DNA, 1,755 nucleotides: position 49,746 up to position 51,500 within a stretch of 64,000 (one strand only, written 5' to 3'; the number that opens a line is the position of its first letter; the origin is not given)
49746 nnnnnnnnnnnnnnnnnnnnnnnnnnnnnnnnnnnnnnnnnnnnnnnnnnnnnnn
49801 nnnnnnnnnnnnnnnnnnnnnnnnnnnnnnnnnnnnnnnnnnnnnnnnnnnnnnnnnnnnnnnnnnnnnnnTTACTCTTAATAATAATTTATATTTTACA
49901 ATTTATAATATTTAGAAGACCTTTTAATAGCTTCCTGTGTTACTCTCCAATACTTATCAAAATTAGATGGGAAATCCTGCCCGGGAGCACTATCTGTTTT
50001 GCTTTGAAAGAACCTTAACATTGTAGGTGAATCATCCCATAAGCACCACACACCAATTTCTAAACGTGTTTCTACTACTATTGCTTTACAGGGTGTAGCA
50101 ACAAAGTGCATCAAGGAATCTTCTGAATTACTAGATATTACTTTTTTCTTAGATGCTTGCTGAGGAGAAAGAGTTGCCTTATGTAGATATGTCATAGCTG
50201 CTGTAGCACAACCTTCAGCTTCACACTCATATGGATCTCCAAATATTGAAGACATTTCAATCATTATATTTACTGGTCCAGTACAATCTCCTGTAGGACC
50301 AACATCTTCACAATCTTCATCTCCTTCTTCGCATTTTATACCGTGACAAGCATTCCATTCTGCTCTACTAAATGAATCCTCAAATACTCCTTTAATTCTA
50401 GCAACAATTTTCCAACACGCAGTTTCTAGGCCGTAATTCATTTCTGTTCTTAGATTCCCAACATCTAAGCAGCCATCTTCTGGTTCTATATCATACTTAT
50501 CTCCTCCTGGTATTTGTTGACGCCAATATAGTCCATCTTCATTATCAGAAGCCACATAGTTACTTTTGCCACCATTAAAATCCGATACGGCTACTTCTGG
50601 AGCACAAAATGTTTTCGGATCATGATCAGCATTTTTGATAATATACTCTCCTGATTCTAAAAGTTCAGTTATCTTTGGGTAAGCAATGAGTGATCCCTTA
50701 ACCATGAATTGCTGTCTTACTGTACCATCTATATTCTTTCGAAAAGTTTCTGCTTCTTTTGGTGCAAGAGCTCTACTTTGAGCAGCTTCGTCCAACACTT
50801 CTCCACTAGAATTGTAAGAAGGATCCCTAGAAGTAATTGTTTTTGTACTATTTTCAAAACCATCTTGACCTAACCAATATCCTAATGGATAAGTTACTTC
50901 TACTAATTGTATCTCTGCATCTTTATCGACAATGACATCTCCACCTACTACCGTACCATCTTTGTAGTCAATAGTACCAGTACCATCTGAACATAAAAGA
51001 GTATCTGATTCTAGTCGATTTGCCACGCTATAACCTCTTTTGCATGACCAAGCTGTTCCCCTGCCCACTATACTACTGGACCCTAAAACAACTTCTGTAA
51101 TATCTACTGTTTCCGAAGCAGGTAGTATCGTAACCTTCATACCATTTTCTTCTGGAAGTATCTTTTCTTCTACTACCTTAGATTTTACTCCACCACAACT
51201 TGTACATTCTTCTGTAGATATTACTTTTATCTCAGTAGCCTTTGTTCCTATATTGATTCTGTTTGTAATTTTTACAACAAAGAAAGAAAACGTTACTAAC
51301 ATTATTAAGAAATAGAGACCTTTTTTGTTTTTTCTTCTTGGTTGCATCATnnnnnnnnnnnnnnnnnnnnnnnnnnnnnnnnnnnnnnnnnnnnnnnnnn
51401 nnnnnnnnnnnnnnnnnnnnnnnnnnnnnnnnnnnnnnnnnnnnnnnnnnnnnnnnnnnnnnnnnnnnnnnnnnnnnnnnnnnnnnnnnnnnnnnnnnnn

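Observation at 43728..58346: A 14.6 kb minus-strand envelope operon with no recognisable ATPase or sortase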

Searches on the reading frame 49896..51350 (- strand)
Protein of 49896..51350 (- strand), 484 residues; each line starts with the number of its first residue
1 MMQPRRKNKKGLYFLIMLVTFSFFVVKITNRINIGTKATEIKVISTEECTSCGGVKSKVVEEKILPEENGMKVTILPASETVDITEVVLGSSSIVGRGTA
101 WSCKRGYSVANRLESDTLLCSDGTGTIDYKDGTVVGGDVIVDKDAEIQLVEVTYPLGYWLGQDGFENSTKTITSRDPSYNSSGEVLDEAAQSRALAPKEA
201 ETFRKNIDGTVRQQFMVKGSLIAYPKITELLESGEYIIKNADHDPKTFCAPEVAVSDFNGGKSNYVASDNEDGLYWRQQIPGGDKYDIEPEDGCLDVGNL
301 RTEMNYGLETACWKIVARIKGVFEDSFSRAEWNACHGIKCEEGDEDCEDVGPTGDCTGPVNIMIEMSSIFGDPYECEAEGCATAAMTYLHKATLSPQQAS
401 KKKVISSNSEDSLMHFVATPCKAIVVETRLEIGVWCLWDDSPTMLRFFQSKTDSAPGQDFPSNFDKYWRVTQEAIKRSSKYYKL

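Call 4: search_protein_families(library=pfam, max_evalue=0.01, proteins=[window:49896-51350:-])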
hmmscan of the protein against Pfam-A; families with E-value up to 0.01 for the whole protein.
window:49896-51350:- (484 aa): 0 families

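Call 5: search_protein_families(library=ncbifam, max_evalue=0.01, proteins=[window:49896-51350:-])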
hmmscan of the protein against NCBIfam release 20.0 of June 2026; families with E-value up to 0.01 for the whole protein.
window:49896-51350:- (484 aa): 0 families

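Call 38: search_protein_families(library=pfam, alignment_id=A6, max_evalue=0.05)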
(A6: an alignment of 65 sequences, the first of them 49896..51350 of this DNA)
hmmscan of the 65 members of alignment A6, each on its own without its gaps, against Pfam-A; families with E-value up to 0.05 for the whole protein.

A. member 1, window:49896-51350:- (484 aa): 0 families

B. families by the number of members that match (of 65 scanned): 14 families
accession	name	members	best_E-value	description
PF20187.3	DUF6550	2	0.00052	Family of unknown function (DUF6550)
PF05907.18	CXXC_Zn-b_euk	2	0.0023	CXXC motif containing zinc binding protein, eukaryotic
PF17462.7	DUF5424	1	0.011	Family of unknown function (DUF5424)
PF12888.12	Lipid_bd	1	0.013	Lipid-binding putative hydrolase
PF09174.15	Maf1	1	0.015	Maf1 regulator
PF08391.16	Ly49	1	0.016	Ly49-like protein, N-terminal region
PF21800.4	KH_KRR1_2nd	1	0.018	KRR1 small subunit processome component, second KH domain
PF24326.1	DUF7496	1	0.021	Domain of unknown function (DUF7496)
PF24153.1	Meg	1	0.029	Maternally expressed gene family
PF02431.20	Chalcone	1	0.03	Chalcone-flavanone isomerase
PF07082.17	DUF1350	1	0.032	Protein of unknown function (DUF1350)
PF01563.21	Alpha_E3_glycop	1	0.036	Alphavirus E3 glycoprotein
PF19462.4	DUF5999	1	0.037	Family of unknown function (DUF5999)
PF21030.3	WDR93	1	0.046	WD repeat-containing protein 93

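Call 39: search_solved_structures(query=A6, max_evalue=10)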
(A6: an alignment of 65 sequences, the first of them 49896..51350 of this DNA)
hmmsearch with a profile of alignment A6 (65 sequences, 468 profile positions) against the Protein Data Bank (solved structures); distinct sequences matched with E-value up to 10: 1.
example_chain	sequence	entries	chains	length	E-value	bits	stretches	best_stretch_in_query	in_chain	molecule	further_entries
3k93_A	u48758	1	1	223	0.42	12.7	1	390-437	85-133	phage related exonuclease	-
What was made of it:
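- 49896..51350 (-): p5: 484-aa N-terminally anchored or secreted Cys-rich protein encoded immediately upstream of the VirB6-like gene. Core member of unknown fold. No Pfam or PDB hit even with a profile (calls 38, 39).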

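Call 105: search_protein_families(library=phrogs, max_evalue=0.001, proteins=[window:49896-51350:-])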
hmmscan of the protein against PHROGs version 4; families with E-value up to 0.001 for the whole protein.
window:49896-51350:- (484 aa): 0 families
